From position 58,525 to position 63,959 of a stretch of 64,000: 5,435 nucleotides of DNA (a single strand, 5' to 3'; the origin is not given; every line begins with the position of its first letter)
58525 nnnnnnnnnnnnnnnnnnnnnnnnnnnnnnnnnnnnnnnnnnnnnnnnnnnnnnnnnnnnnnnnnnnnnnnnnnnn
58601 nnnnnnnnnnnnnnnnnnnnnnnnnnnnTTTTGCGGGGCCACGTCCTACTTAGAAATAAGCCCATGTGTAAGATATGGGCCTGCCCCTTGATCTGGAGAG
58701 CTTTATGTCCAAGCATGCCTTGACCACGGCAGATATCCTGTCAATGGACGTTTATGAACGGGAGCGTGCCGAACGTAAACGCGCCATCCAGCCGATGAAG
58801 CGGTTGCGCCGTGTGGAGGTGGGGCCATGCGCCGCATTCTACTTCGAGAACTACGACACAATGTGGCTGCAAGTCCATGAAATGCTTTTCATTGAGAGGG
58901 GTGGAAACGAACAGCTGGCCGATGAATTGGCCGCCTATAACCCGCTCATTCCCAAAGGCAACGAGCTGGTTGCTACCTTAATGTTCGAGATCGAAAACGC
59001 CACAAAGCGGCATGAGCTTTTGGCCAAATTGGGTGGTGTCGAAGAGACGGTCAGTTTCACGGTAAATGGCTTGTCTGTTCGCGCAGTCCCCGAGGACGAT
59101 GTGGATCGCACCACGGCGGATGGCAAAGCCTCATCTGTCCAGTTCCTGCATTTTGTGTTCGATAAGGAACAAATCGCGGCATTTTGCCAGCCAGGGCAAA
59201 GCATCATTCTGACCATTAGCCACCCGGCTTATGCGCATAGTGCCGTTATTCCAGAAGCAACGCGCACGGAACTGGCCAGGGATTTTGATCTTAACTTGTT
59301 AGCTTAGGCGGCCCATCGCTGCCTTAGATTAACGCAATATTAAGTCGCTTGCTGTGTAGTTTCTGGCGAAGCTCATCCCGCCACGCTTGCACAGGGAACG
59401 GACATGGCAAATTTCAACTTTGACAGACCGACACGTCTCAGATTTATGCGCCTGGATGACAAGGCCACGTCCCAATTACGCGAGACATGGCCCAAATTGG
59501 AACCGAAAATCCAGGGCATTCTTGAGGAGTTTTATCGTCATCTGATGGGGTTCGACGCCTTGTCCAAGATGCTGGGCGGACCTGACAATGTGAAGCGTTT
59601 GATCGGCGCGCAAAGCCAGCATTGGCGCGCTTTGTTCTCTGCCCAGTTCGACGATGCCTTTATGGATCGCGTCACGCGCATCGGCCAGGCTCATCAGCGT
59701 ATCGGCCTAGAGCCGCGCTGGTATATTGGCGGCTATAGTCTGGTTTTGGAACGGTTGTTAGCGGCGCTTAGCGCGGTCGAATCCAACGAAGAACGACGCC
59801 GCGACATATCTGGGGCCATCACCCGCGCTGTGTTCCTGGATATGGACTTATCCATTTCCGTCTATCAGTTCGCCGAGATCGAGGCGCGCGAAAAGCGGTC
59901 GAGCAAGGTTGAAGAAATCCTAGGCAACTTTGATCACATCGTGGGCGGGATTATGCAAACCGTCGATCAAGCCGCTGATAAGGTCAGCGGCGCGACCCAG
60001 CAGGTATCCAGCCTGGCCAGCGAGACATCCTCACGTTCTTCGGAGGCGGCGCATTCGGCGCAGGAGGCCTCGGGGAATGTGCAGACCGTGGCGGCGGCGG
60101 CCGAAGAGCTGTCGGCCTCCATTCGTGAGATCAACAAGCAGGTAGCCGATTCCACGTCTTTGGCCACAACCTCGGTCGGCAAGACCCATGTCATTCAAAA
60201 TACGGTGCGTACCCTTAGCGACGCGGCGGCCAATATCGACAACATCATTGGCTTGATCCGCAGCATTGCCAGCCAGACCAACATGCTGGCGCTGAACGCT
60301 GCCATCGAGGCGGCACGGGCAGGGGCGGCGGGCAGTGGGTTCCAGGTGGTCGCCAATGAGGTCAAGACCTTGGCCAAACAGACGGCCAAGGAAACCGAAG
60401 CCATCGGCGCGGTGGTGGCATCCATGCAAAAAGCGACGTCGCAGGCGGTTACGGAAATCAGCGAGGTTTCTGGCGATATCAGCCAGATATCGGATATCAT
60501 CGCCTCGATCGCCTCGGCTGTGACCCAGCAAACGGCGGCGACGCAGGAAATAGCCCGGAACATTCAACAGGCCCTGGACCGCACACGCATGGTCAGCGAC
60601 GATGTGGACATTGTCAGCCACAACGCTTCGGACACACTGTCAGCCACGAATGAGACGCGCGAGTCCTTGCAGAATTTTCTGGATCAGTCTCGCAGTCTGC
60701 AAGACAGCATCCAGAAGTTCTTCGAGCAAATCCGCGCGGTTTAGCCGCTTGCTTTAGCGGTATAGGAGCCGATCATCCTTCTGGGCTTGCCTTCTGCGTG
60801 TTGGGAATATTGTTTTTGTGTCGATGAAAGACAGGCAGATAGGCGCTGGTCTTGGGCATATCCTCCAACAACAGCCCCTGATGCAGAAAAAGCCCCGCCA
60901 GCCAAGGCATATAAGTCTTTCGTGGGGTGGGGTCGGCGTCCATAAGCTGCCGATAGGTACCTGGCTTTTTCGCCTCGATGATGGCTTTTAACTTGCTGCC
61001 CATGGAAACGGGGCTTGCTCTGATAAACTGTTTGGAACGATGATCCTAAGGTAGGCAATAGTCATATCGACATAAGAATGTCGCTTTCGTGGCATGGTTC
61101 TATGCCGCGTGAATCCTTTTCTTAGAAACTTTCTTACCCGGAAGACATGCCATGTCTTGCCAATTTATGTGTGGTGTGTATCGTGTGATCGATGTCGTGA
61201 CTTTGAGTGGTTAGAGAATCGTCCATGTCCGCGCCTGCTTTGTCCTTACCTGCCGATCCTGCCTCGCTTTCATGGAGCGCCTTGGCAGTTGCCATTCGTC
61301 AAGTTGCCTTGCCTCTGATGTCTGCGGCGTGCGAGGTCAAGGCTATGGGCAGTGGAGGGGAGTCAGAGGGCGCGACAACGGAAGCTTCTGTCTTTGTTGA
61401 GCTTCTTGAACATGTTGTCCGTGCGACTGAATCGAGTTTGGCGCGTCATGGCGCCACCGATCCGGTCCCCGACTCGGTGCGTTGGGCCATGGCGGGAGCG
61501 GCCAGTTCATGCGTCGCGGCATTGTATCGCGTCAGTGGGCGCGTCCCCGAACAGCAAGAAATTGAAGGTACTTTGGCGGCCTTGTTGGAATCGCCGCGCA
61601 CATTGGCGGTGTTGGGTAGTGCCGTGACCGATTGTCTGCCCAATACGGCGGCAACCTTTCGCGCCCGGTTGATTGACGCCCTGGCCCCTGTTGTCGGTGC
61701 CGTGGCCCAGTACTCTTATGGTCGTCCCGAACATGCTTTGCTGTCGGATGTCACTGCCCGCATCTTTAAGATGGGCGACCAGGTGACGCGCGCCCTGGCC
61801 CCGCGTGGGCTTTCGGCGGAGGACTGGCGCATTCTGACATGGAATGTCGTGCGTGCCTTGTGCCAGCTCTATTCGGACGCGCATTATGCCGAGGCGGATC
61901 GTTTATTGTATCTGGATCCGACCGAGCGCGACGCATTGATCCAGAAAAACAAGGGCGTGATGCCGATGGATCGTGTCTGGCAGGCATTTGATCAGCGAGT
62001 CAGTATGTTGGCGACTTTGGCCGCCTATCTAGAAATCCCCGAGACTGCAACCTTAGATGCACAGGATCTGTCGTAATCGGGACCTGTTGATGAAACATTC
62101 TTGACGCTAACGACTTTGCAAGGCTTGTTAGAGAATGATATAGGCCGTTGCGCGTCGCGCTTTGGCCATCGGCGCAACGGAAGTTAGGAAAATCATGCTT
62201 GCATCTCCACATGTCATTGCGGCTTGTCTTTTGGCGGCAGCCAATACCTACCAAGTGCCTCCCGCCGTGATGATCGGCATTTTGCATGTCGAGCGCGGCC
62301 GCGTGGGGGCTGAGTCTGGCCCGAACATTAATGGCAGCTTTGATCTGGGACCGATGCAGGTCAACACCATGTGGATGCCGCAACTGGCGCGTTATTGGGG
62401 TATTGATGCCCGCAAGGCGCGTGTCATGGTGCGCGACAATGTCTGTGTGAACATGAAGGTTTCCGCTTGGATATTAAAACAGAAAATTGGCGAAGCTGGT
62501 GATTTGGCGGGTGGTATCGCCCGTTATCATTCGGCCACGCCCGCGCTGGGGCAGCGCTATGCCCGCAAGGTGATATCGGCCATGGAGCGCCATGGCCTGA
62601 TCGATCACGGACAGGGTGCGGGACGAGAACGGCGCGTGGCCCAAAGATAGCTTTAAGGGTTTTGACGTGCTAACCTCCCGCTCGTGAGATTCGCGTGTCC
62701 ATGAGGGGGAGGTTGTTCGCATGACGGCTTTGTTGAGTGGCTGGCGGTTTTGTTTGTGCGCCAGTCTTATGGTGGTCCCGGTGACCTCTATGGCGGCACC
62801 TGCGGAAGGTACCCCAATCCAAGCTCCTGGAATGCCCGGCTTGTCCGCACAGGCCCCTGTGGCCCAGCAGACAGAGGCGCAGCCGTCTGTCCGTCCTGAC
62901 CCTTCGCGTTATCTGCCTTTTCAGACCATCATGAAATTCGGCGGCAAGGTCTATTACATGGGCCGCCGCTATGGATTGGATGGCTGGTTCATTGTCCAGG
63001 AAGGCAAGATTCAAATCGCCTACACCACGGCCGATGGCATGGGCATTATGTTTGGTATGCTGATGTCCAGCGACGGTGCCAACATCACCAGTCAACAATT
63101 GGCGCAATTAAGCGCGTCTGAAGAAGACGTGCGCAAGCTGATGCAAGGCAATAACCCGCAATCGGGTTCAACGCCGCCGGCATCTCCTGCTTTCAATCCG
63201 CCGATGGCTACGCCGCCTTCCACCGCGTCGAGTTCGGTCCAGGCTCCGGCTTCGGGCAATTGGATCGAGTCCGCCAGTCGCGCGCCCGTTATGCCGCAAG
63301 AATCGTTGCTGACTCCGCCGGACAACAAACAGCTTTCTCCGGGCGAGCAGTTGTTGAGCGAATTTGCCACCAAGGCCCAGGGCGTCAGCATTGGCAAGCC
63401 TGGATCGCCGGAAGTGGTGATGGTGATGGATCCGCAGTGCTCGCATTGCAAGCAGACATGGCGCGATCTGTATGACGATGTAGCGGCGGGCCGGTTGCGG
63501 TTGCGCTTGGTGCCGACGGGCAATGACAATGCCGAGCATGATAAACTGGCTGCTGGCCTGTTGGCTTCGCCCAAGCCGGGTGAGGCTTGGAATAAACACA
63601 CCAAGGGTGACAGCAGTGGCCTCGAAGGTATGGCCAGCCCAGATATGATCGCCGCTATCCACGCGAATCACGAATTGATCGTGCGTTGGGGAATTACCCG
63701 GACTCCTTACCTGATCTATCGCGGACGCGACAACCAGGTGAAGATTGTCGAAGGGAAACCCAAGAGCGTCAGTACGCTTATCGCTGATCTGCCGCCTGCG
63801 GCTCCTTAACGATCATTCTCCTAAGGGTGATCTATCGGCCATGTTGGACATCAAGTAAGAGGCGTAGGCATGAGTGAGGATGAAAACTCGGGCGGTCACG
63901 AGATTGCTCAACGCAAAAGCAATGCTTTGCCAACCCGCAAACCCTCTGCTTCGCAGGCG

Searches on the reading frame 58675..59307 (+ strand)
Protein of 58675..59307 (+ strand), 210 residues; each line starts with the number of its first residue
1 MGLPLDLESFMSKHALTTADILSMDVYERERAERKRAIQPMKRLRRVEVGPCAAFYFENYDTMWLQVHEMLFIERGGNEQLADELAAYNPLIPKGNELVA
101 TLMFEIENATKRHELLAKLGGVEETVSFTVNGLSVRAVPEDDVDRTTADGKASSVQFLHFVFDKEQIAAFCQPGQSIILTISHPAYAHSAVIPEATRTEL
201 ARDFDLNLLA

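Call 24: search_protein_families(library=pfam, proteins=[window:58675-59307:+], max_evalue=0.001)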
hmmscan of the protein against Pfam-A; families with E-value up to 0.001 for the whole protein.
window:58675-59307:+ (210 aa): 1 family
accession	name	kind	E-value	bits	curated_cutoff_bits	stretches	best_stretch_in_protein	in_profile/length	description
PF12007.14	DUF3501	-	3.4e-56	190.7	25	1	16-204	2-187/187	Protein of unknown function (DUF3501)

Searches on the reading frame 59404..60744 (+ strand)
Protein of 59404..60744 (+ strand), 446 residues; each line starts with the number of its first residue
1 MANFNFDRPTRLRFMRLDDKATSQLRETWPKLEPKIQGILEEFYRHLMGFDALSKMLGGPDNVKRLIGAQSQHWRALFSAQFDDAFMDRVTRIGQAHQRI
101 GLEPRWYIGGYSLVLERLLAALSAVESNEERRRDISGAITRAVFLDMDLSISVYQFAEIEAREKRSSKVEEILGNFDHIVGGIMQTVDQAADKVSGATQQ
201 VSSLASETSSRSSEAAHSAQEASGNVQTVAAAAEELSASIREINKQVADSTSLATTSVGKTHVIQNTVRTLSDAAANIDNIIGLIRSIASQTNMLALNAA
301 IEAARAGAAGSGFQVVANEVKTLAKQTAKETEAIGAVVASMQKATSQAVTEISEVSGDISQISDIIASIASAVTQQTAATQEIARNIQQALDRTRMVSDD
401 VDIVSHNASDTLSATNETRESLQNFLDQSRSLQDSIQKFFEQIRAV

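Call 24: search_protein_families(library=pfam, proteins=[window:59404-60744:+], max_evalue=0.001)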
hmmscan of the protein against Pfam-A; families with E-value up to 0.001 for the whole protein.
window:59404-60744:+ (446 aa): 3 families
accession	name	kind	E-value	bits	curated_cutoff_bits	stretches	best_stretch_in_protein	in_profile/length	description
PF11563.14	Protoglobin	-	2.1e-38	132.2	25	1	11-155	8-153/158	Protoglobin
PF00015.26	MCPsignal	-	6.6e-31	107.9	34.6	1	253-404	10-161/172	Methyl-accepting chemotaxis protein (MCP) signalling domain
PF06103.16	DUF948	-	0.00079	20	37.2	0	183-244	24-88/89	Bacterial protein of unknown function (DUF948)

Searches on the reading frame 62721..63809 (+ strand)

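Call 24: search_protein_families(library=pfam, proteins=[window:62721-63809:+], max_evalue=0.001)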
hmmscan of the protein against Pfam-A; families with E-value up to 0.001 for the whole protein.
window:62721-63809:+ (362 aa): 1 family
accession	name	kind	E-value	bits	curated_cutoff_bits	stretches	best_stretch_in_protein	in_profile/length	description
PF13098.12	Thioredoxin_2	-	0.0001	23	27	1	228-345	5-93/104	Thioredoxin-like domain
